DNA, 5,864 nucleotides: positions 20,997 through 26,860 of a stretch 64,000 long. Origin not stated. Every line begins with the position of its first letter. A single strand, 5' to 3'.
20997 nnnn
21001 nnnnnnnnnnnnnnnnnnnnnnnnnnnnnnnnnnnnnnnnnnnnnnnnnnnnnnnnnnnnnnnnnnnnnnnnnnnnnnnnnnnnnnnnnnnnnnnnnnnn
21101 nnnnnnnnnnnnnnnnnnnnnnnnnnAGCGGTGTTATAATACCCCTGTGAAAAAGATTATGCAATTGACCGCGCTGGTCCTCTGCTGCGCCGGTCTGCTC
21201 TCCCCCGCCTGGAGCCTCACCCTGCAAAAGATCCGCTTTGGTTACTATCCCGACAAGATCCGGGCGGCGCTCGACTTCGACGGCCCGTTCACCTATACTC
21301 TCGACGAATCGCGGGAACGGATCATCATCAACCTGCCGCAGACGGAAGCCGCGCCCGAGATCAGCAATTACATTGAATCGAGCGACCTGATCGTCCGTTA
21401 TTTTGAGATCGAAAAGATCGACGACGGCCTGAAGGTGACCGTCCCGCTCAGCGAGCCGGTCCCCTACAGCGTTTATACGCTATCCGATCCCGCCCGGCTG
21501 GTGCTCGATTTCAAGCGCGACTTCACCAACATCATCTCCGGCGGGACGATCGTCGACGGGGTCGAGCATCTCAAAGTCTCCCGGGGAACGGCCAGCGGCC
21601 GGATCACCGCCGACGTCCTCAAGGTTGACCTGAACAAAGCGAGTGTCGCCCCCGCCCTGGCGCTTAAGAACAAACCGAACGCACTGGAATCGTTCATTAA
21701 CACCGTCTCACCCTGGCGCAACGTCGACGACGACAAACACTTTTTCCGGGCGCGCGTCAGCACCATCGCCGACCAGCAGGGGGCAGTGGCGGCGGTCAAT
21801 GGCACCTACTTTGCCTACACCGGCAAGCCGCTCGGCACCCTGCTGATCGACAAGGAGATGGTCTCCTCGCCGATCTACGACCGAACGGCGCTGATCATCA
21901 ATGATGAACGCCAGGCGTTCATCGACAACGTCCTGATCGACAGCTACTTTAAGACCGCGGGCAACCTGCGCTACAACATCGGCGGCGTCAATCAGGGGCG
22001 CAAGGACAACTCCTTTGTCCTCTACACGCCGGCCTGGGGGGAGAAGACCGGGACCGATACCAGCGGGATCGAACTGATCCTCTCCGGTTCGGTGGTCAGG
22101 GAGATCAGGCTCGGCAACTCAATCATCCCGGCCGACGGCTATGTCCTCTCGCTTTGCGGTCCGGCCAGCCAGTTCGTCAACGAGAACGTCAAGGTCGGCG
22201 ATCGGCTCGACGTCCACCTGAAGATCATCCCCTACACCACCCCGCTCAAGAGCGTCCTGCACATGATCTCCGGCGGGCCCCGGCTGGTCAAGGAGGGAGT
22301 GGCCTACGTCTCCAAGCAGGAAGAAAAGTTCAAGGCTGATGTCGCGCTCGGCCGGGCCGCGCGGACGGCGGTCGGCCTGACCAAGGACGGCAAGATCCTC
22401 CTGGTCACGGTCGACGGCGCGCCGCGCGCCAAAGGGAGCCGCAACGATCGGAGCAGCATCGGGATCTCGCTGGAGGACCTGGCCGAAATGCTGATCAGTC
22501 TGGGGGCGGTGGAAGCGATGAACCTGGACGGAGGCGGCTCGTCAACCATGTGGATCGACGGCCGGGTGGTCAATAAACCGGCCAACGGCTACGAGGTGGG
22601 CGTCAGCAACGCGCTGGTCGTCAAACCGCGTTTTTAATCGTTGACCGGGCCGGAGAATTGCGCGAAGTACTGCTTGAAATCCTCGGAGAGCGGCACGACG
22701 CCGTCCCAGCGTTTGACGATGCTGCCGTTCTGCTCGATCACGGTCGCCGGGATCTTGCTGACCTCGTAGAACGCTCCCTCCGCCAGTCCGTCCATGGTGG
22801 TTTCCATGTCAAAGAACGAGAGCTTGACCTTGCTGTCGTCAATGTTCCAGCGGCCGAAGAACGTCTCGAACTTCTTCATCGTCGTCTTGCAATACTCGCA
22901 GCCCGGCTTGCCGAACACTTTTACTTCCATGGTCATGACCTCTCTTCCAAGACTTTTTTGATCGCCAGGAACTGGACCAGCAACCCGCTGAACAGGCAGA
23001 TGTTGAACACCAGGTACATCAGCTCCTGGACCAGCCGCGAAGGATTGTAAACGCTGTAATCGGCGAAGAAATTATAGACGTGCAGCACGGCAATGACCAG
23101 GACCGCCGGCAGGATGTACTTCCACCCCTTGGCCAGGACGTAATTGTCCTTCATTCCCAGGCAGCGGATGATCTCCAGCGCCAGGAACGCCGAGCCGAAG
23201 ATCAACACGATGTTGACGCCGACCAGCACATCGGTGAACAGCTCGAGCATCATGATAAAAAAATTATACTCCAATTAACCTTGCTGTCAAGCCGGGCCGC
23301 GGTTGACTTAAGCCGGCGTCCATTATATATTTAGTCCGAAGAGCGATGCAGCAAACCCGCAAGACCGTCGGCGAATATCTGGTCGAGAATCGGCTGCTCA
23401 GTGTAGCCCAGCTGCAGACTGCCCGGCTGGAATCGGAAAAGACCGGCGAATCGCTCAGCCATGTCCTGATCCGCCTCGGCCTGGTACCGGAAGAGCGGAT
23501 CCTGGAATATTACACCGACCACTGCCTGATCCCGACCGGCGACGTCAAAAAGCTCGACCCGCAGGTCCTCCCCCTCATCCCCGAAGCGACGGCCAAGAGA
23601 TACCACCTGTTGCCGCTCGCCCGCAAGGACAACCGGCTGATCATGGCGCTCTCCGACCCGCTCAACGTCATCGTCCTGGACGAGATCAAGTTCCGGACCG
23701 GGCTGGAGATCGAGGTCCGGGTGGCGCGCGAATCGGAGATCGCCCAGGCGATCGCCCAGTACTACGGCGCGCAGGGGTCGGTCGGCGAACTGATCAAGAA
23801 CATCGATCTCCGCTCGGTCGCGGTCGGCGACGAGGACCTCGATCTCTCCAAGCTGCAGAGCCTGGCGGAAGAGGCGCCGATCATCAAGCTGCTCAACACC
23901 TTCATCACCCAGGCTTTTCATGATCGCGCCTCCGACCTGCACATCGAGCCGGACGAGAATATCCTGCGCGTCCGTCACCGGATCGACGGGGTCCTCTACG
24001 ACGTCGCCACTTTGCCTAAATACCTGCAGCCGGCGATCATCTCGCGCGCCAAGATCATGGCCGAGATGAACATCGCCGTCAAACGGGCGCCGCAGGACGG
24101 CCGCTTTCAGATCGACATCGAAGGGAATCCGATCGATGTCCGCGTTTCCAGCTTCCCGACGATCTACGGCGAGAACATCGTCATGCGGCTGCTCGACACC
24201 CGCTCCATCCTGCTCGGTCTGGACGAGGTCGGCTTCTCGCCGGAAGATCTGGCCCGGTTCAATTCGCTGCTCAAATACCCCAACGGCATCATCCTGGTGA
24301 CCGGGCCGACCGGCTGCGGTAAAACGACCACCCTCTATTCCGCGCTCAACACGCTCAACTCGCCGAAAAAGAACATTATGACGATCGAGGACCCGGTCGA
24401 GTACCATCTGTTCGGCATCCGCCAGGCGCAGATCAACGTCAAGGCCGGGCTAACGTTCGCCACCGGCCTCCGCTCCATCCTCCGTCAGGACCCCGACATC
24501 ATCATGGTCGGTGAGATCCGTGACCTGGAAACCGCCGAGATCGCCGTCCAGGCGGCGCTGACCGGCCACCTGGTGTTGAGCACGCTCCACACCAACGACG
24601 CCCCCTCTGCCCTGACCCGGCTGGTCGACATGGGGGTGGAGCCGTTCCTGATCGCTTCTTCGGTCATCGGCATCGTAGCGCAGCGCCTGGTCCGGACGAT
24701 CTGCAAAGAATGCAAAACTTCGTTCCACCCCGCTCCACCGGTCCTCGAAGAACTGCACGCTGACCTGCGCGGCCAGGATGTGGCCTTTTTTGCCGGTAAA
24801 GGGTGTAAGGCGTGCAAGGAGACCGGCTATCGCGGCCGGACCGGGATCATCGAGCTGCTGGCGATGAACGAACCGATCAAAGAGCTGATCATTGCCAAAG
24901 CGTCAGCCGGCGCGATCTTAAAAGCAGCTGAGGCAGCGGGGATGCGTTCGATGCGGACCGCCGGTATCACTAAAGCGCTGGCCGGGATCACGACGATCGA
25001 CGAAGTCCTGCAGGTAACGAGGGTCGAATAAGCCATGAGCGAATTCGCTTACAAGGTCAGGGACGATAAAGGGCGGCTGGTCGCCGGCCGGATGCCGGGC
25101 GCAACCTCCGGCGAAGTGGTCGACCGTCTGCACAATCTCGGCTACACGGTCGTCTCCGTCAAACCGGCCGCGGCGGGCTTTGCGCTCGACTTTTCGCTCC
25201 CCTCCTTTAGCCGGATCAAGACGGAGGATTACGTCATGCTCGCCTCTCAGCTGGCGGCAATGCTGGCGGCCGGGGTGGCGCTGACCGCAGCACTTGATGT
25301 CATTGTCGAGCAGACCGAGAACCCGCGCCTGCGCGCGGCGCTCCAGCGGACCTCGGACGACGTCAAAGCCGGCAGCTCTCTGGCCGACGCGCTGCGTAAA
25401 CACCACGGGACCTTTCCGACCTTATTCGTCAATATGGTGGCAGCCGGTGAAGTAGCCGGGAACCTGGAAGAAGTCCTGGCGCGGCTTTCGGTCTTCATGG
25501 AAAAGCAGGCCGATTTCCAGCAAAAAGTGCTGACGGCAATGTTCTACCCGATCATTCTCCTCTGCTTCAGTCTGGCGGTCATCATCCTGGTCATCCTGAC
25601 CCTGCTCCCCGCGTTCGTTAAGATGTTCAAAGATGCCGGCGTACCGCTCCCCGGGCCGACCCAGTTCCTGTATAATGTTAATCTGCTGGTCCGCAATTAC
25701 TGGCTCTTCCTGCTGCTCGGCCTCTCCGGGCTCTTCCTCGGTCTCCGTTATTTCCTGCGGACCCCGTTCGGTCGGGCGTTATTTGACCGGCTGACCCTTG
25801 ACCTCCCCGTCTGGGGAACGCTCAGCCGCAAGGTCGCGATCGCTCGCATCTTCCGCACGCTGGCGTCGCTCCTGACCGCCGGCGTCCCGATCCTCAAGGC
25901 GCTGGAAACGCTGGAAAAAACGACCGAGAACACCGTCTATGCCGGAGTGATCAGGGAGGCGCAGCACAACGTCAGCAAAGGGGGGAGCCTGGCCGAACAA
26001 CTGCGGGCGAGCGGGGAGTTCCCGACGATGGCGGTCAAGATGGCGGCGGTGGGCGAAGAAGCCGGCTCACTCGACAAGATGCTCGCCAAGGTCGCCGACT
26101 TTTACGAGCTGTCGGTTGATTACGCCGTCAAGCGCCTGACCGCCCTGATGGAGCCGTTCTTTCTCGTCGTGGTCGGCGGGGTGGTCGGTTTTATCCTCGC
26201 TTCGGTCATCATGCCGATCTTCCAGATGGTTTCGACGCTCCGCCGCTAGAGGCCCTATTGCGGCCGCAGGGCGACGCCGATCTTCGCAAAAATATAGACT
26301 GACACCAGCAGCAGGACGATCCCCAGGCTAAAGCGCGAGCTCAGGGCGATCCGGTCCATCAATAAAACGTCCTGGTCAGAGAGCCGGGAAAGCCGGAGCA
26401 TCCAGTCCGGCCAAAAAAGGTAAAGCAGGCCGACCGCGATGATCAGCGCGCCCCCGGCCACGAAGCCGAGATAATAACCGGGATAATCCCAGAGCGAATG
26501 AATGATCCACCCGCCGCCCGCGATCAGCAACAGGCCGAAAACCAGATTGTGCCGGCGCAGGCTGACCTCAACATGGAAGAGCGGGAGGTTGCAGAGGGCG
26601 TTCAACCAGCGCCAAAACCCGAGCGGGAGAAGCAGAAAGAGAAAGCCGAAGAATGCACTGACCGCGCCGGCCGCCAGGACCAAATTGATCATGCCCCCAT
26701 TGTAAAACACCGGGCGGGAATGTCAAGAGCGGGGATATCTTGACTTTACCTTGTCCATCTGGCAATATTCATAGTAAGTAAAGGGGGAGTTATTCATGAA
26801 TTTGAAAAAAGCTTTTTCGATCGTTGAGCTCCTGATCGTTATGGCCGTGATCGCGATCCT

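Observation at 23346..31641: Secretin-less type IV pilus cluster with PilM-PilN and PilO-PilP-like fusions and an Ala(-1) major pilin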

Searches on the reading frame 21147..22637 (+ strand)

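Call 3: search_protein_families(library=pfam, proteins=[window:21147-22637:+], max_evalue=0.1)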
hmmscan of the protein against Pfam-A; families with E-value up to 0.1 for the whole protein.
window:21147-22637:+ (496 aa): 3 families
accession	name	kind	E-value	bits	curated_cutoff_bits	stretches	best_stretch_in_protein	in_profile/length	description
PF09992.14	NAGPA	-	2.6e-38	132.3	25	1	307-492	2-168/169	Phosphodiester glycosidase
PF11741.13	AMIN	-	2e-05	25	20.5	1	88-123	4-39/101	AMIN domain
PF24837.1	AMIN-like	-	0.018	15.6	27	1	95-123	100-128/129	AMIN-like domain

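Call 4: search_protein_families(library=ncbifam, proteins=[window:21147-22637:+], max_evalue=0.1)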
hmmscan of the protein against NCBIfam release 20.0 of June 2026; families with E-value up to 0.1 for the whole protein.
window:21147-22637:+ (496 aa): 0 families

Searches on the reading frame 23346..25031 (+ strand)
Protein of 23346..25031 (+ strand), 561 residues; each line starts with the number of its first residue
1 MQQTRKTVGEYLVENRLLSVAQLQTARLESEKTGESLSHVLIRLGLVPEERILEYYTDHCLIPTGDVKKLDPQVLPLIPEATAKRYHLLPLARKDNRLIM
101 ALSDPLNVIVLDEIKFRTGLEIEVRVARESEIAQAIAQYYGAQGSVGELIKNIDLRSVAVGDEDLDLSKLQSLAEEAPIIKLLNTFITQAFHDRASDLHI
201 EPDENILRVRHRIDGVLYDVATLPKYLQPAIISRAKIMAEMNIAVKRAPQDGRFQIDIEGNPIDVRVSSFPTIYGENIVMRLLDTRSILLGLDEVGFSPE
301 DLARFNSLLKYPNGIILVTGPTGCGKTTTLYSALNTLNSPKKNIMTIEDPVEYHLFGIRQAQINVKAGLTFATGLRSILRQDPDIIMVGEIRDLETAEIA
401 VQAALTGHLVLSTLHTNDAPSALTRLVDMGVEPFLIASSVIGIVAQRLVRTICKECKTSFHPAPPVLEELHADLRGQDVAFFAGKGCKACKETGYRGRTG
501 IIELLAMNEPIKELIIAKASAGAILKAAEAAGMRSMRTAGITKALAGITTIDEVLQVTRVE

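Call 3: search_protein_families(library=pfam, proteins=[window:23346-25031:+], max_evalue=0.1)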
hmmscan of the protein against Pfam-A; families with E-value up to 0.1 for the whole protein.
window:23346-25031:+ (561 aa): 22 families
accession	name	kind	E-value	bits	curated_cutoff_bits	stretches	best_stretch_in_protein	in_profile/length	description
PF00437.27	T2SSE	-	1.2e-135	452.4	24.9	1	174-555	3-369/370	Type II/IV secretion system protein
PF05157.20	MshEN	-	2.2e-21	76.1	23.1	1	69-145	12-89/90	MshEN domain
PF13173.12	AAA_14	-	4.2e-05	24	27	1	313-352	2-42/129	AAA domain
PF13401.12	AAA_22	-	0.00024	21.9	27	1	313-348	5-40/130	AAA domain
PF13191.12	AAA_16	-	0.0012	19.8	32.6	1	312-381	24-81/167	AAA ATPase domain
PF03215.21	Rad17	-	0.0057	17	23.8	1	308-330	40-62/186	Rad17 P-loop domain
PF01637.24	ATPase_2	-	0.006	16.9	33.2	1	310-343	16-50/225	ATPase domain predominantly from Archaea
PF00004.35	AAA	-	0.0072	17.2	21.2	1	316-394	1-69/131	ATPase family associated with various cellular activities (AAA)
PF12775.13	AAA_7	-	0.017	15.1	25.8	1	315-347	35-67/181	P-loop containing dynein motor region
PF25199.1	nSTAND_NTPase5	-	0.018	15.3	34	1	314-350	42-79/145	Novel STAND NTPase 5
PF13245.12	AAA_19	-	0.021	15.5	25.1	1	312-341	10-39/134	AAA domain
PF13476.12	AAA_23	-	0.023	15.8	27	1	313-330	19-36/201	AAA domain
PF07728.20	AAA_5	-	0.025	15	22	1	316-397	2-81/139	AAA domain (dynein-related subfamily)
PF13086.12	AAA_11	-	0.025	14.8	27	1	313-341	18-52/257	AAA domain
PF20720.3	nSTAND3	-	0.025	14.7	27.2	1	313-352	17-56/155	Novel STAND NTPase 3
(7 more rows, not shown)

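Call 4: search_protein_families(library=ncbifam, proteins=[window:23346-25031:+], max_evalue=0.1)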
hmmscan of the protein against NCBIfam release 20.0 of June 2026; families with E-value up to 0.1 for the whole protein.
window:23346-25031:+ (561 aa): 30 families (the best 25 are shown)
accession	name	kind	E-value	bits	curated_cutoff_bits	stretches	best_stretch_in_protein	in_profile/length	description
TIGR02533.1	type_II_gspE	equivalog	4.6e-189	629.1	630.25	1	78-558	4-486/486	type II secretion system ATPase GspE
TIGR02538.1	type_IV_pilB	equivalog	1.5e-186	621.3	675.65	1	8-559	2-563/564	type IV-A pilus assembly ATPase PilB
NF053534.1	T4PilAsmATPsTfpB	equivalog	1.7e-146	489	850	1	73-558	92-582/584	type IV pilus assembly ATPase TfpB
NF007755.0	PRK10436.1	equivalog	5.4e-136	453.9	617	1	83-558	14-459/465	type II secretion system protein GspE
NF041000.1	ATPase_ComGA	equivalog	3.2e-77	259.1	300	1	185-450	2-266/267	competence type IV pilus ATPase ComGA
TIGR01420.1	pilT_fam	subfamily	8.5e-53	179.8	319.1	1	183-453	2-272/343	PilT/PilU family type 4a pilus ATPase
TIGR02525.1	plasmid_TraJ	equivalog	7.8e-27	94.2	368.3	1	301-430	140-273/372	plasmid transfer ATPase TraJ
TIGR02524.1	dot_icm_DotB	equivalog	2.7e-19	69.6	463.3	1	313-428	134-258/358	Dot/Icm type IV secretion system ATPase DotB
NF058587.1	archaellum_moto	equivalog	3e-16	59.3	550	1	316-428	278-395/527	archaellum flagellar ATPase motor FlaI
TIGR02782.1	TrbB_P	equivalog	1.2e-13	51.1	304.55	1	316-429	139-255/303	P-type conjugative transfer ATPase TrbB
TIGR03819.1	heli_sec_ATPase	hypoth_equivalog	3.3e-13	49.5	373.15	1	279-431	143-302/340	TadA family conjugal transfer-associated ATPase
TIGR02788.1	VirB11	equivalog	4.7e-12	45.5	249.95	1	316-430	147-266/308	P-type DNA transfer ATPase VirB11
NF008411.1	PRK11234.1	equivalog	6.5e-12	44.6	1170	1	3-145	478-622/723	cyclic di-3',5'-guanylate-activated glycosyltransferase NfrB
NF010469.0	PRK13894.1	subfamily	1.1e-11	44.7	508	1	316-427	152-265/320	conjugal transfer ATPase TrbB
NF012033.0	PRK15489.1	equivalog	2.3e-11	42.6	537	1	2-144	487-631/703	glycosyl transferase family protein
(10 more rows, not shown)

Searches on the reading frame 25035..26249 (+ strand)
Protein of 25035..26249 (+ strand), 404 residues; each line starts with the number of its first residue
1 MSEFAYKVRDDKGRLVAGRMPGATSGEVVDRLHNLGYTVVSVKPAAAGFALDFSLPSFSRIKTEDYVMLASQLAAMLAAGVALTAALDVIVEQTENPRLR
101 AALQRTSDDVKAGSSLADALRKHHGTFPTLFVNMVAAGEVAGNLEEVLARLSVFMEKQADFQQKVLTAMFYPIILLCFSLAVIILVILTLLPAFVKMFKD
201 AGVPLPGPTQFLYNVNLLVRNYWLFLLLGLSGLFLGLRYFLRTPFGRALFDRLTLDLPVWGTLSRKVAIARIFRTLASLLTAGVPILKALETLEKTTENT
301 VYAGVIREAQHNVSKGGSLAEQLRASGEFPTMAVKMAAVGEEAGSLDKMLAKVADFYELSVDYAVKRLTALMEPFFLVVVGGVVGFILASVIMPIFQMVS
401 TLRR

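Call 3: search_protein_families(library=pfam, proteins=[window:25035-26249:+], max_evalue=0.1)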
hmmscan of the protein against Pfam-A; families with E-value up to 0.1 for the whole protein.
window:25035-26249:+ (404 aa): 2 families
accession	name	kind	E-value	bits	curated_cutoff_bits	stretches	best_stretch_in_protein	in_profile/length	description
PF00482.28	T2SSF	-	3.3e-64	214.9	25.2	2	70-192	2-125/125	Type II secretion system (T2SS), protein F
PF02949.25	7tm_6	-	0.042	13.3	25.8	1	143-232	38-125/313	7tm Odorant receptor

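Call 4: search_protein_families(library=ncbifam, proteins=[window:25035-26249:+], max_evalue=0.1)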
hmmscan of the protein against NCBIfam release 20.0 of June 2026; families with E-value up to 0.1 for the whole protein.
window:25035-26249:+ (404 aa): 8 families
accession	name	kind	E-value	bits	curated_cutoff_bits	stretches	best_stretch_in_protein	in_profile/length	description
TIGR02120.1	GspF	equivalog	1.9e-102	343.5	424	1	4-400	1-399/401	type II secretion system inner membrane protein GspF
NF052606.1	T4PiliAsmPilCMyx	equivalog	2.2e-101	339.7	700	1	3-402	21-418/419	type IV pilus assembly protein PilC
NF052607.1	T4PiliAsmPilCThrm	equivalog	5.1e-99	332.1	700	1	1-402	1-404/406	type IV pilus assembly protein PilC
NF047826.1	T3SSXpsF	equivalog_domain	1.9e-76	257.5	650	1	1-400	1-402/405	type II secretion system protein XpsF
NF007861.0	PRK10573.1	equivalog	1.6e-73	248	401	1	10-400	13-396/401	protein transport protein HofC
NF041012.2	T4P_ComGB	equivalog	3.9e-40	138.2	240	1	69-399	6-331/332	competence type IV pilus assembly protein ComGB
NF045751.1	MPN385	equivalog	0.0034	18.1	120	0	340-398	41-99/105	MPN385 family protein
TIGR03796.1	NHLM_micro_ABC1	equivalog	0.0057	14.9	853.3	1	51-189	169-302/710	NHLP family bacteriocin export ABC transporter peptidase/permease/ATPase subunit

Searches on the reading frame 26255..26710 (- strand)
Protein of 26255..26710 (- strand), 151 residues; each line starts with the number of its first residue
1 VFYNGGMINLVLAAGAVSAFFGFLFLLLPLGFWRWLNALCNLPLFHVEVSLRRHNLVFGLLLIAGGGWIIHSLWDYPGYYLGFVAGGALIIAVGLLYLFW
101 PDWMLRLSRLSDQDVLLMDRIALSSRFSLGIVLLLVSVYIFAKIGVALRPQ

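Call 3: search_protein_families(library=pfam, proteins=[window:26255-26710:-], max_evalue=0.1)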
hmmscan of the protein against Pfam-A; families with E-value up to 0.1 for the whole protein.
window:26255-26710:- (151 aa): 0 families

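Call 4: search_protein_families(library=ncbifam, proteins=[window:26255-26710:-], max_evalue=0.1)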
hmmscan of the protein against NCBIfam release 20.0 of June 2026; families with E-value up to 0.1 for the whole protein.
window:26255-26710:- (151 aa): 1 family
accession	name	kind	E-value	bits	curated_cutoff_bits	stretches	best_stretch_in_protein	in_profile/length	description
NF051484.1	AGROH133_08824_fam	exception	0.0045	17.2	120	1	80-115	12-46/126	AGROH133_08824 family phage infection protein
